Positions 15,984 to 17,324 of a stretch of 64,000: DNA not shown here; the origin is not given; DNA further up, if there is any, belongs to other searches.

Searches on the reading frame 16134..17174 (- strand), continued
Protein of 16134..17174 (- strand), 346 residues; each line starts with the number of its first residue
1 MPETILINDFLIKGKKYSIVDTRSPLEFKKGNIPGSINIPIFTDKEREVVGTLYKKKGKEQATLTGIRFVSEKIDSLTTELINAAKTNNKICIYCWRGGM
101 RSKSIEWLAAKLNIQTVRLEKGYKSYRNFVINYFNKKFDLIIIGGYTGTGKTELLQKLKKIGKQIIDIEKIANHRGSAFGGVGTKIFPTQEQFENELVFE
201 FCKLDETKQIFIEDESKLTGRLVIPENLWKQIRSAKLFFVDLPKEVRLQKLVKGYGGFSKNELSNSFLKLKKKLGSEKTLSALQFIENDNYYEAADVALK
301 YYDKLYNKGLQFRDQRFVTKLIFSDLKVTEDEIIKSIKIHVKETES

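Call 32: find_homologous_proteins(query=L123:6619-7800:+, max_evalue=1e-40)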
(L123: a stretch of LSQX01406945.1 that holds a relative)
Query L123:6619-7800:+ (393 aa): 8000 proteins with E <= 1e-40 among 8000 candidates; the best 120 are listed.
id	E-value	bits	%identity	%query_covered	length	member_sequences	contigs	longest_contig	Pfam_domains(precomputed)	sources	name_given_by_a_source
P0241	8.0e-261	882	100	100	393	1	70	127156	PF00155.28,PF06838.18,PF01053.27,PF01041.24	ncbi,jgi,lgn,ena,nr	ncbi:MAG: aminotransferase class I/II-fold pyridoxal phosphate-dependent enzyme [Bacteroidales bacte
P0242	5.4e-260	879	100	100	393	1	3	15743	PF00155.28,PF06838.18,PF01053.27,PF01041.24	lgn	-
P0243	7.6e-260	879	100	100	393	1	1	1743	PF00155.28,PF06838.18,PF01053.27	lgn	-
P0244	9.1e-246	833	93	100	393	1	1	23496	PF00155.28,PF06838.18,PF01053.27,PF01041.24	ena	-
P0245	1.7e-245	832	94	100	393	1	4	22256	PF00155.28,PF06838.18,PF01053.27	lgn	-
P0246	9.5e-240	813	92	100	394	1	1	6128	PF00155.28,PF06838.18,PF01053.27,PF01041.24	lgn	-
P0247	2.2e-238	808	91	100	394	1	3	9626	PF00155.28,PF06838.18,PF01053.27,PF01041.24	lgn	-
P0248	6.8e-235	797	90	100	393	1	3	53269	PF00155.28,PF06838.18,PF01053.27,PF01041.24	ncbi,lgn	-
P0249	1.0e-234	796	89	100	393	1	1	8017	PF00155.28,PF06838.18,PF01053.27,PF01041.24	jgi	-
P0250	2.3e-234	795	89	100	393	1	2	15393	PF00155.28,PF06838.18,PF01053.27,PF01041.24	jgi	-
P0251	2.6e-234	795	90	99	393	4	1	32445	PF00155.28,PF06838.18,PF01053.27,PF01041.24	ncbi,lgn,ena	-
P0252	8.3e-234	793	89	100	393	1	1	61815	PF00155.28,PF06838.18,PF01053.27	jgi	jgi:methionine-gamma-lyase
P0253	3.0e-233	791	89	100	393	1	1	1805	PF00155.28,PF06838.18,PF01053.27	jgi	jgi:methionine-gamma-lyase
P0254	5.3e-232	787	89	100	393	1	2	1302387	PF00155.28,PF06838.18,PF01053.27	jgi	jgi:methionine-gamma-lyase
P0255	1.3e-231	786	89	100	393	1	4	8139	PF00155.28,PF06838.18,PF01053.27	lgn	-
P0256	8.3e-231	783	89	100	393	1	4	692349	PF00155.28,PF06838.18,PF01053.27,PF01041.24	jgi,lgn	jgi:methionine-gamma-lyase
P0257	4.1e-228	775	88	100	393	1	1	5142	PF00155.28,PF06838.18,PF01053.27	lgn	-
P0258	9.7e-226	767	85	100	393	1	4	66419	PF00155.28,PF06838.18,PF01053.27,PF01041.24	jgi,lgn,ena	-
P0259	1.3e-224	763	84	100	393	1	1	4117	PF00155.28,PF01053.27,PF01041.24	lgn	-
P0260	2.6e-224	762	85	100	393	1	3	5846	PF00155.28,PF01053.27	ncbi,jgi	-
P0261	3.7e-224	761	85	100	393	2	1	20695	PF00155.28,PF06838.18,PF01053.27,PF01041.24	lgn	-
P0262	8.8e-224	760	84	100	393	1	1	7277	PF00155.28,PF06838.18,PF01053.27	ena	-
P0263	1.3e-223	760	84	100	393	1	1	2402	PF00155.28,PF06838.18,PF01053.27,PF01041.24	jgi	jgi:methionine-gamma-lyase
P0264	1.5e-223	759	84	100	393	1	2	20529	PF00155.28,PF06838.18,PF01053.27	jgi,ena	jgi:methionine-gamma-lyase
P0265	1.6e-223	759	84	100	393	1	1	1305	PF00155.28,PF06838.18,PF01053.27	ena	-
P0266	2.2e-223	759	84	100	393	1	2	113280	PF00155.28,PF06838.18,PF01053.27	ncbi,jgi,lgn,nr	ncbi:MAG: aminotransferase class I/II-fold pyridoxal phosphate-dependent enzyme [Bacteroidales bacte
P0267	2.4e-223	759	84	100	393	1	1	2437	PF00155.28,PF06838.18,PF01053.27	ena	-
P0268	2.7e-223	759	85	100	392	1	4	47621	PF00155.28,PF06838.18,PF01053.27,PF01041.24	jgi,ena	-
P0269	2.8e-223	759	84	100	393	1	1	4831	PF00155.28,PF06838.18,PF01053.27,PF01041.24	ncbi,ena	-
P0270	3.7e-223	758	85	100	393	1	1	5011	PF00155.28,PF06838.18,PF01053.27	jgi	-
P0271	4.0e-223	758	83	100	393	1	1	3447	PF00155.28,PF06838.18,PF01053.27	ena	-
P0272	4.9e-223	758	85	100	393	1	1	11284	PF00155.28,PF06838.18,PF01053.27,PF01041.24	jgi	-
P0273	7.2e-223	757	83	100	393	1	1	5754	PF00155.28,PF06838.18,PF01053.27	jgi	-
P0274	7.5e-223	757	85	100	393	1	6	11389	PF00155.28,PF06838.18,PF01053.27,PF01041.24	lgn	-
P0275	9.6e-223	757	85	100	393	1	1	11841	PF00155.28,PF01053.27,PF01041.24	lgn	-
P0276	9.7e-223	757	83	100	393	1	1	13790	PF00155.28,PF06838.18,PF01053.27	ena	-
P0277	1.3e-222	756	85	100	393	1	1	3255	PF00155.28,PF06838.18,PF01053.27,PF01041.24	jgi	jgi:methionine-gamma-lyase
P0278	1.5e-222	756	84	100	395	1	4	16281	PF00155.28,PF06838.18,PF01053.27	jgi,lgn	jgi:methionine-gamma-lyase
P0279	1.7e-222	756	83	100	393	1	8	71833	PF00155.28,PF06838.18,PF01053.27,PF01041.24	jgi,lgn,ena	jgi:methionine-gamma-lyase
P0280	1.7e-222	756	84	100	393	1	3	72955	PF00155.28,PF01053.27,PF01041.24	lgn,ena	-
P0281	2.3e-222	756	83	100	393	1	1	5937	PF00155.28,PF06838.18,PF01053.27,PF01041.24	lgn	-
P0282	2.4e-222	756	83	100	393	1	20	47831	PF00155.28,PF06838.18,PF01053.27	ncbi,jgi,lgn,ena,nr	ncbi:MAG: aminotransferase class I/II-fold pyridoxal phosphate-dependent enzyme [Bacteroidales bacte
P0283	2.5e-222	755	83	100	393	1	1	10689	PF00155.28,PF06838.18,PF01053.27,PF01041.24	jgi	jgi:methionine-gamma-lyase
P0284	2.5e-222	755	84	100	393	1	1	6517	PF00155.28,PF06838.18,PF01053.27,PF01041.24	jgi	-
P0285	2.5e-222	755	84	100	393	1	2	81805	PF00155.28,PF06838.18,PF01053.27,PF01041.24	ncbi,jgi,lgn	-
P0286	2.7e-222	755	84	100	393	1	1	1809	PF00155.28,PF06838.18,PF01053.27,PF01041.24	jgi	-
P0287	2.7e-222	755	85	99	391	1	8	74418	PF00155.28,PF01053.27,PF01041.24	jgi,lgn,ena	-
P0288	3.0e-222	755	84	100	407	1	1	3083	PF00155.28,PF06838.18,PF01053.27,PF01041.24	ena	-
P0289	3.3e-222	755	83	100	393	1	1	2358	PF00155.28,PF06838.18,PF01053.27,PF01041.24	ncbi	-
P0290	3.3e-222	755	83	100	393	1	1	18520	PF00155.28,PF06838.18,PF01053.27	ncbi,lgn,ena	-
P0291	3.4e-222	755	85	100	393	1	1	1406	PF00155.28,PF06838.18,PF01053.27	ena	-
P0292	3.7e-222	755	84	100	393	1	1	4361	PF00155.28,PF06838.18,PF01053.27,PF01041.24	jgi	-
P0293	4.3e-222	755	84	100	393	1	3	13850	PF00155.28,PF01053.27,PF01041.24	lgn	-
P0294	4.4e-222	755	83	100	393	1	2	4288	PF00155.28,PF06838.18,PF01053.27,PF01041.24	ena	-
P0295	4.8e-222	755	85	100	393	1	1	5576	PF00155.28,PF01053.27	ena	-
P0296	4.8e-222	755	83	100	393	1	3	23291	PF00155.28,PF06838.18,PF01053.27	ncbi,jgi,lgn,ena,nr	ncbi:MAG: Methionine gamma-lyase [Bacteroidetes bacterium ADurb.Bin234]|nr:MAG: Methionine gamma-lya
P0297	4.8e-222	755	85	100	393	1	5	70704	PF00155.28,PF06838.18,PF01053.27,PF01041.24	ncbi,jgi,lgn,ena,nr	ncbi:MAG: methionine gamma-lyase [Bacteroidetes bacterium GWE2_29_8]|nr:MAG: methionine gamma-lyase 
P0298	6.1e-222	754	85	100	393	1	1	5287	PF00155.28,PF01053.27,PF01041.24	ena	-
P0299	6.1e-222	754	85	99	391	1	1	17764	PF00155.28,PF06838.18,PF01053.27,PF01041.24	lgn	-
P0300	6.1e-222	754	83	100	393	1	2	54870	PF00155.28,PF06838.18,PF01053.27,PF01041.24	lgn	-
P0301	6.3e-222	754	83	100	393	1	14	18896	PF00155.28,PF06838.18,PF01053.27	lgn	-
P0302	6.4e-222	754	85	100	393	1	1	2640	PF00155.28,PF06838.18,PF01053.27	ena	-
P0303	6.7e-222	754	84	100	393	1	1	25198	PF00155.28,PF06838.18,PF01053.27,PF01041.24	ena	-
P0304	6.8e-222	754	83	100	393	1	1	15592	PF00155.28,PF06838.18,PF01053.27,PF01041.24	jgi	-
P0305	7.1e-222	754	85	100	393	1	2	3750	PF00155.28,PF01053.27,PF01041.24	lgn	-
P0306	7.4e-222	754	85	99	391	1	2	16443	PF00155.28,PF01053.27,PF01041.24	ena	-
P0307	7.9e-222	754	83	100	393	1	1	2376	PF00155.28,PF06838.18,PF01053.27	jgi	-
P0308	8.6e-222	754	83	100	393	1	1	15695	PF00155.28,PF06838.18,PF01053.27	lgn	-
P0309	8.7e-222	754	83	100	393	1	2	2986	PF00155.28,PF06838.18,PF01053.27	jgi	jgi:methionine-gamma-lyase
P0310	9.2e-222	754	85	100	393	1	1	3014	PF00155.28,PF06838.18,PF01053.27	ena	-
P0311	1.1e-221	753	84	100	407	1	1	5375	PF00155.28,PF06838.18,PF01053.27,PF01041.24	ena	-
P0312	1.2e-221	753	84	99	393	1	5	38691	PF00155.28,PF01053.27,PF01041.24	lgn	-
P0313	1.2e-221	753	83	100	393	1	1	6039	PF00155.28,PF06838.18,PF01053.27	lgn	-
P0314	1.2e-221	753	85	100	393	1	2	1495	PF00155.28,PF01053.27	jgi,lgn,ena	-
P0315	1.3e-221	753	83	100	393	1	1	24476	PF00155.28,PF06838.18,PF01053.27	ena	-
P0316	1.5e-221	753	84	100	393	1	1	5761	PF00155.28,PF06838.18,PF01053.27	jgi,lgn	jgi:methionine-gamma-lyase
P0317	1.6e-221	753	83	100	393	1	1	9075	PF00155.28,PF06838.18,PF01053.27,PF01041.24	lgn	-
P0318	1.6e-221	753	83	100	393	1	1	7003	PF00155.28,PF06838.18,PF01053.27,PF01041.24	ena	-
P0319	1.7e-221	753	84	100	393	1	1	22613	PF00155.28,PF06838.18,PF01053.27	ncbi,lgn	ncbi:MAG: trans-sulfuration enzyme family protein [Bacteroidales bacterium]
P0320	1.8e-221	753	84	100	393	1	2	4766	PF00155.28,PF06838.18,PF01053.27,PF01041.24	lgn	-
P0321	1.8e-221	753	84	100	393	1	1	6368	PF00155.28,PF01053.27,PF01041.24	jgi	jgi:methionine-gamma-lyase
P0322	2.3e-221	752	83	100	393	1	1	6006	PF00155.28,PF06838.18,PF01053.27,PF01041.24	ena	-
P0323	2.3e-221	752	83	100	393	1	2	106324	PF00155.28,PF06838.18,PF01053.27,PF01041.24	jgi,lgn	jgi:methionine-gamma-lyase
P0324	2.4e-221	752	83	100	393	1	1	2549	PF00155.28,PF06838.18,PF01053.27,PF01041.24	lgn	-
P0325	2.4e-221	752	84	100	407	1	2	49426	PF00155.28,PF06838.18,PF01053.27,PF01041.24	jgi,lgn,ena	-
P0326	2.7e-221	752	84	100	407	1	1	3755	PF00155.28,PF06838.18,PF01053.27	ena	-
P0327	2.7e-221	752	83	99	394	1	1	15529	PF00155.28,PF01053.27,PF01041.24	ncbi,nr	ncbi:MAG: aminotransferase class I/II-fold pyridoxal phosphate-dependent enzyme [Bacteroidetes bacte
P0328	6.2e-221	751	84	100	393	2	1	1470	PF00155.28,PF06838.18,PF01053.27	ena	-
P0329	6.5e-221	751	84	99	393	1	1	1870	PF00155.28,PF06838.18,PF01053.27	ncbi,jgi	jgi:methionine-gamma-lyase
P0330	7.2e-221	751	83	100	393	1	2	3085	PF00155.28,PF06838.18,PF01053.27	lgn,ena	-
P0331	7.4e-221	751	84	100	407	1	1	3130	PF00155.28,PF06838.18,PF01053.27,PF01041.24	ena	-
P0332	8.0e-221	751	83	100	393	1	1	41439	PF00155.28,PF06838.18,PF01053.27,PF01041.24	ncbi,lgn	-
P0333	8.6e-221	750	83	100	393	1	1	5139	PF00155.28,PF06838.18,PF01053.27,PF01041.24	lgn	-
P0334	9.0e-221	750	83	100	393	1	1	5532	PF00155.28,PF01053.27,PF01041.24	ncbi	-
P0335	9.6e-221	750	84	99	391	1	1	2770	PF00155.28,PF06838.18,PF01053.27,PF01041.24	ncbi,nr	ncbi:MAG: aminotransferase class I/II-fold pyridoxal phosphate-dependent enzyme [Bacteroidales bacte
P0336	1.1e-220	750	84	100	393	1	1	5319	PF00155.28,PF06838.18,PF01053.27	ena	-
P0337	1.2e-220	750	82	100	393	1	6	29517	PF00155.28,PF06838.18,PF01053.27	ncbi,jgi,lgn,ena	-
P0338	1.4e-220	750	84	100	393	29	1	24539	PF00155.28,PF06838.18,PF01053.27,PF01041.24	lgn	-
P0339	1.5e-220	750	83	99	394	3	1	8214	PF00155.28,PF01053.27,PF01041.24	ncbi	ncbi:MAG: trans-sulfuration enzyme family protein [Bacteroidota bacterium]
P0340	1.5e-220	750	83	100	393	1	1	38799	PF00155.28,PF06838.18,PF01053.27,PF01041.24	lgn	-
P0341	1.6e-220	750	84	100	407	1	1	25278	PF00155.28,PF06838.18,PF01053.27,PF01041.24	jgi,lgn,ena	-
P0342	1.6e-220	750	83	100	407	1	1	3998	PF00155.28,PF06838.18,PF01053.27,PF01041.24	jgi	-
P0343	1.9e-220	749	83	100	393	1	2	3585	PF00155.28,PF06838.18,PF01053.27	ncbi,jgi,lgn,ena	-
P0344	2.1e-220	749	83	100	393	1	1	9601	PF00155.28,PF06838.18,PF01053.27,PF01041.24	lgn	-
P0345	2.3e-220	749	84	99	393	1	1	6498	PF00155.28,PF06838.18,PF01053.27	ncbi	-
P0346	2.5e-220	749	84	99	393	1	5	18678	PF00155.28,PF06838.18,PF01053.27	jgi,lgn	-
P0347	2.6e-220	749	83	100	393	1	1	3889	PF00155.28,PF06838.18,PF01053.27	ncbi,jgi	-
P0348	2.6e-220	749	83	100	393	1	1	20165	PF00155.28,PF06838.18,PF01053.27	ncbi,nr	ncbi:MAG: aminotransferase class I/II-fold pyridoxal phosphate-dependent enzyme [Bacteroidales bacte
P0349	2.9e-220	749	82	100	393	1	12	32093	PF00155.28,PF06838.18,PF01053.27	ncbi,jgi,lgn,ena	jgi:methionine-gamma-lyase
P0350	3.4e-220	748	85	100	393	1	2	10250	PF00155.28,PF06838.18,PF01053.27,PF01041.24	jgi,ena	-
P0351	3.5e-220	748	82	100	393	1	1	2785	PF00155.28,PF06838.18,PF01053.27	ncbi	ncbi:L-methionine gamma-lyase [anaerobic digester metagenome]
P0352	3.7e-220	748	82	99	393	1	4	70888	PF00155.28,PF06838.18,PF01053.27,PF01041.24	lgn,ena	-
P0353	4.0e-220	748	84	100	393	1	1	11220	PF00155.28,PF06838.18,PF01053.27,PF01041.24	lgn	-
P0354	4.1e-220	748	83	100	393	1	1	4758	PF00155.28,PF01053.27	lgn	-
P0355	4.4e-220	748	83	100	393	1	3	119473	PF00155.28,PF06838.18,PF01053.27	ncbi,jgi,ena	jgi:methionine-gamma-lyase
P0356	4.5e-220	748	83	99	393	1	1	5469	PF00155.28,PF06838.18,PF01053.27,PF01041.24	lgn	-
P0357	4.7e-220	748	83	100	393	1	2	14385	PF00155.28,PF06838.18,PF01053.27,PF01041.24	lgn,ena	-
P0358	5.4e-220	748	83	100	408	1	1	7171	PF00155.28,PF06838.18,PF01053.27,PF01041.24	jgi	-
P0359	5.6e-220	748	83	100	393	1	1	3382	PF00155.28,PF06838.18,PF01053.27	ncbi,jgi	-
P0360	5.8e-220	748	84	100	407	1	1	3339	PF00155.28,PF06838.18,PF01053.27,PF01041.24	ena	-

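Call 33: find_encoding_contigs(protein=P0254, flank=6000, max_places=1)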
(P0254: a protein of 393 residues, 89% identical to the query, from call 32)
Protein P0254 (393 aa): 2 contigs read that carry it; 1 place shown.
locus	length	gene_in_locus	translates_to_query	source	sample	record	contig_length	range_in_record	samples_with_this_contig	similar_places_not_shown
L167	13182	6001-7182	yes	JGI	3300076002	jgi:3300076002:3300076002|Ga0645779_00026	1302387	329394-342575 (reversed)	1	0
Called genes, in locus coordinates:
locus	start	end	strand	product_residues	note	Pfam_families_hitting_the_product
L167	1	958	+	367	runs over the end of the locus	-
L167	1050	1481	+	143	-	PF10604:Polyketide_cyc2, PF03364:Polyketide_cyc (weak), PF08327:AHSA1 (weak)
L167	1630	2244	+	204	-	PF02001:DUF134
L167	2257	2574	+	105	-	PF02579:Nitro_FeMo-Co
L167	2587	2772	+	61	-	PF17253:DUF5320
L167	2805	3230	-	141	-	-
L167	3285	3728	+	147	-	PF08821:CGGC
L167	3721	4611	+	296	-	PF01656:CbiA, PF10609:ParA (weak), PF00037:Fer4 (weak), PF13237:Fer4_10 (weak), PF14697:Fer4_21, PF12838:Fer4_7 (weak), PF00037:Fer4 (weak), PF12837:Fer4_6 (weak), +5 more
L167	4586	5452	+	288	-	PF01656:CbiA, PF02374:ArsA_ATPase (faint), PF12838:Fer4_7 (faint), PF00037:Fer4 (faint), PF12797:Fer4_2 (faint), PF14697:Fer4_21, PF13187:Fer4_9 (weak), PF10609:ParA (weak), +3 more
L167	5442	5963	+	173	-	PF02572:CobA_CobO_BtuR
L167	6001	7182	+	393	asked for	PF01053:Cys_Met_Meta_PP, PF06838:Met_gamma_lyase (weak), PF00155:Aminotran_1_2 (weak)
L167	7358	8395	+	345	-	PF00581:Rhodanese, PF26341:AAA_SelU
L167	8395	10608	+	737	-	PF00266:Aminotran_5, PF01041:DegT_DnrJ_EryC1, PF01212:Beta_elim_lyase, PF00586:AIRS, PF02769:AIRS_C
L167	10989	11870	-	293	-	PF00665:rve, PF13683:rve_3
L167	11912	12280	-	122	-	-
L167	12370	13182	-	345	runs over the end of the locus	PF03590:AsnA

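Call 34: find_encoding_contigs(protein=P0266, flank=6000, max_places=1)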
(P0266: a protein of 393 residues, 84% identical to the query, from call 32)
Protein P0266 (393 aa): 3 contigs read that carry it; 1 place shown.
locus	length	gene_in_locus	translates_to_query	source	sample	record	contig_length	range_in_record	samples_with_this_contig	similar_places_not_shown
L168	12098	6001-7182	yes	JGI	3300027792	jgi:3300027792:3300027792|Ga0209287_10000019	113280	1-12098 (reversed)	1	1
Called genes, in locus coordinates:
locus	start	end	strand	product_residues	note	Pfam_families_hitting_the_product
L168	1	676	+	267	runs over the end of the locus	PF00142:Fer4_NifH (faint), PF01656:CbiA, PF02374:ArsA_ATPase (weak), PF09140:MipZ, PF10609:ParA, PF13614:AAA_31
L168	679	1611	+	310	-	PF04055:Radical_SAM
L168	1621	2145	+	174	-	PF01327:Pep_deformylase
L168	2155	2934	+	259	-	PF14358:DUF4405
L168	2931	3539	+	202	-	PF02596:DUF169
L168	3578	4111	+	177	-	PF02572:CobA_CobO_BtuR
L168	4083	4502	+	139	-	-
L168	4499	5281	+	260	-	PF00753:Lactamase_B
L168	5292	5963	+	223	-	PF02666:PS_Dcarbxylase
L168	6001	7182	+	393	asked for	PF01053:Cys_Met_Meta_PP, PF06838:Met_gamma_lyase (faint), PF00155:Aminotran_1_2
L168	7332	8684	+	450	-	PF01134:GIDA (faint), PF01266:DAO (faint), PF03486:HI0933_like (faint), PF07992:Pyr_redox_2, PF13450:NAD_binding_8 (faint), PF13738:Pyr_redox_3, PF00070:Pyr_redox, PF02852:Pyr_redox_dim, +1 more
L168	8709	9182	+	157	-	PF13279:4HBT_2, PF03061:4HBT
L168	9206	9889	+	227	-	PF13237:Fer4_10, PF13183:Fer4_8, PF13187:Fer4_9, PF13484:Fer4_16 (faint), PF13534:Fer4_17 (weak)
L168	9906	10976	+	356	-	PF02754:CCG (weak)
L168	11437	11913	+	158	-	PF00753:Lactamase_B, PF23023:Anti-Pycsar_Apyc1 (weak), PF12706:Lactamase_B_2 (weak)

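Call 35: find_encoding_contigs(protein=P0297, flank=6000, max_places=1)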
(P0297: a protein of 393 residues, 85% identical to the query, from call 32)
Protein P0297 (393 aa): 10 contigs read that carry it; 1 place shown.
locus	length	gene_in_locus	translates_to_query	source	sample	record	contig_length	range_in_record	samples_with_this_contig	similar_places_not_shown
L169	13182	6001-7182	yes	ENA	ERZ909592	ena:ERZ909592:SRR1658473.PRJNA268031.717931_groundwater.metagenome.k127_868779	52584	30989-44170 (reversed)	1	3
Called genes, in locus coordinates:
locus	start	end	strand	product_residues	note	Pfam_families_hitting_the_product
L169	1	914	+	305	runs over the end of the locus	PF01073:3Beta_HSD, PF01370:Epimerase, PF02719:Polysacc_synt_2, PF04321:RmlD_sub_bind, PF07993:NAD_binding_4, PF16363:GDP_Man_Dehyd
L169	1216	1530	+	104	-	PF02579:Nitro_FeMo-Co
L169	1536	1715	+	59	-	PF17253:DUF5320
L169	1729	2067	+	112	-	PF02579:Nitro_FeMo-Co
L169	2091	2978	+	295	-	PF00142:Fer4_NifH (weak), PF01656:CbiA, PF10609:ParA, PF13614:AAA_31, PF13187:Fer4_9 (faint), PF12837:Fer4_6 (faint), PF14697:Fer4_21 (weak), PF00037:Fer4 (weak), +1 more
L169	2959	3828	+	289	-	PF01656:CbiA, PF03193:RsgA_GTPase (faint), PF14697:Fer4_21, PF13187:Fer4_9 (weak), PF00037:Fer4 (weak), PF12837:Fer4_6 (weak), PF10609:ParA (weak), PF00142:Fer4_NifH (weak), +5 more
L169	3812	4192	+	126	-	-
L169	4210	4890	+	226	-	PF13484:Fer4_16 (faint), PF13237:Fer4_10 (weak), PF12838:Fer4_7 (weak), PF13183:Fer4_8, PF13187:Fer4_9, PF13534:Fer4_17 (weak)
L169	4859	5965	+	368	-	PF02754:CCG (weak)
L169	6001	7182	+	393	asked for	PF01053:Cys_Met_Meta_PP, PF00155:Aminotran_1_2, PF06838:Met_gamma_lyase (weak), PF01041:DegT_DnrJ_EryC1 (faint)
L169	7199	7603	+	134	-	PF02566:OsmC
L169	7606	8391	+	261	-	PF00142:Fer4_NifH (weak), PF01656:CbiA, PF02374:ArsA_ATPase (weak), PF09140:MipZ, PF10609:ParA, PF13614:AAA_31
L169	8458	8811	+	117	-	-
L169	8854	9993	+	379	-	PF07291:MauE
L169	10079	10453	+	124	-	PF02001:DUF134, PF04545:Sigma70_r4 (weak), PF08281:Sigma70_r4_2 (weak)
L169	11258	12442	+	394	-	PF01053:Cys_Met_Meta_PP, PF06838:Met_gamma_lyase (weak), PF00155:Aminotran_1_2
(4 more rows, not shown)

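Call 36: find_encoding_contigs(protein=P0355, flank=6000, max_places=1)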
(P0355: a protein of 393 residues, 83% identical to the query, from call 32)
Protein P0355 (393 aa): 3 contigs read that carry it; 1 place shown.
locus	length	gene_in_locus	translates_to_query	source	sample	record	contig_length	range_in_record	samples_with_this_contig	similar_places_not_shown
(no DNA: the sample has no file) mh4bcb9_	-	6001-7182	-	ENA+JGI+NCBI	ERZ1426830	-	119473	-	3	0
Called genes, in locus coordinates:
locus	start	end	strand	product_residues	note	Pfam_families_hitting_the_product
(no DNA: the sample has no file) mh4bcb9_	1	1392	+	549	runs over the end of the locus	PF00501:AMP-binding, PF23562:AMP-binding_C_3 (weak)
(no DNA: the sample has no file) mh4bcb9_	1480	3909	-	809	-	-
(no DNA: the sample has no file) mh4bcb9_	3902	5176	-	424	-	PF00871:Acetate_kinase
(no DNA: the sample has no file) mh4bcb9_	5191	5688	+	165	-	PF14059:DUF4251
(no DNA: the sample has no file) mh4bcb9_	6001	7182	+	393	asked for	PF01053:Cys_Met_Meta_PP, PF00155:Aminotran_1_2 (weak), PF06838:Met_gamma_lyase (weak)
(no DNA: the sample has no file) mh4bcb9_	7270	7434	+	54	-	PF17253:DUF5320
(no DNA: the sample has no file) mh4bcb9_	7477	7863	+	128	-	PF02579:Nitro_FeMo-Co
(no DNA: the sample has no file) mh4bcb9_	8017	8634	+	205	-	PF13489:Methyltransf_23, PF13847:Methyltransf_31, PF08241:Methyltransf_11, PF08242:Methyltransf_12, PF13649:Methyltransf_25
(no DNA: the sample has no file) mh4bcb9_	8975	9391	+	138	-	PF02001:DUF134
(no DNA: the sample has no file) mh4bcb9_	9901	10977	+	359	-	?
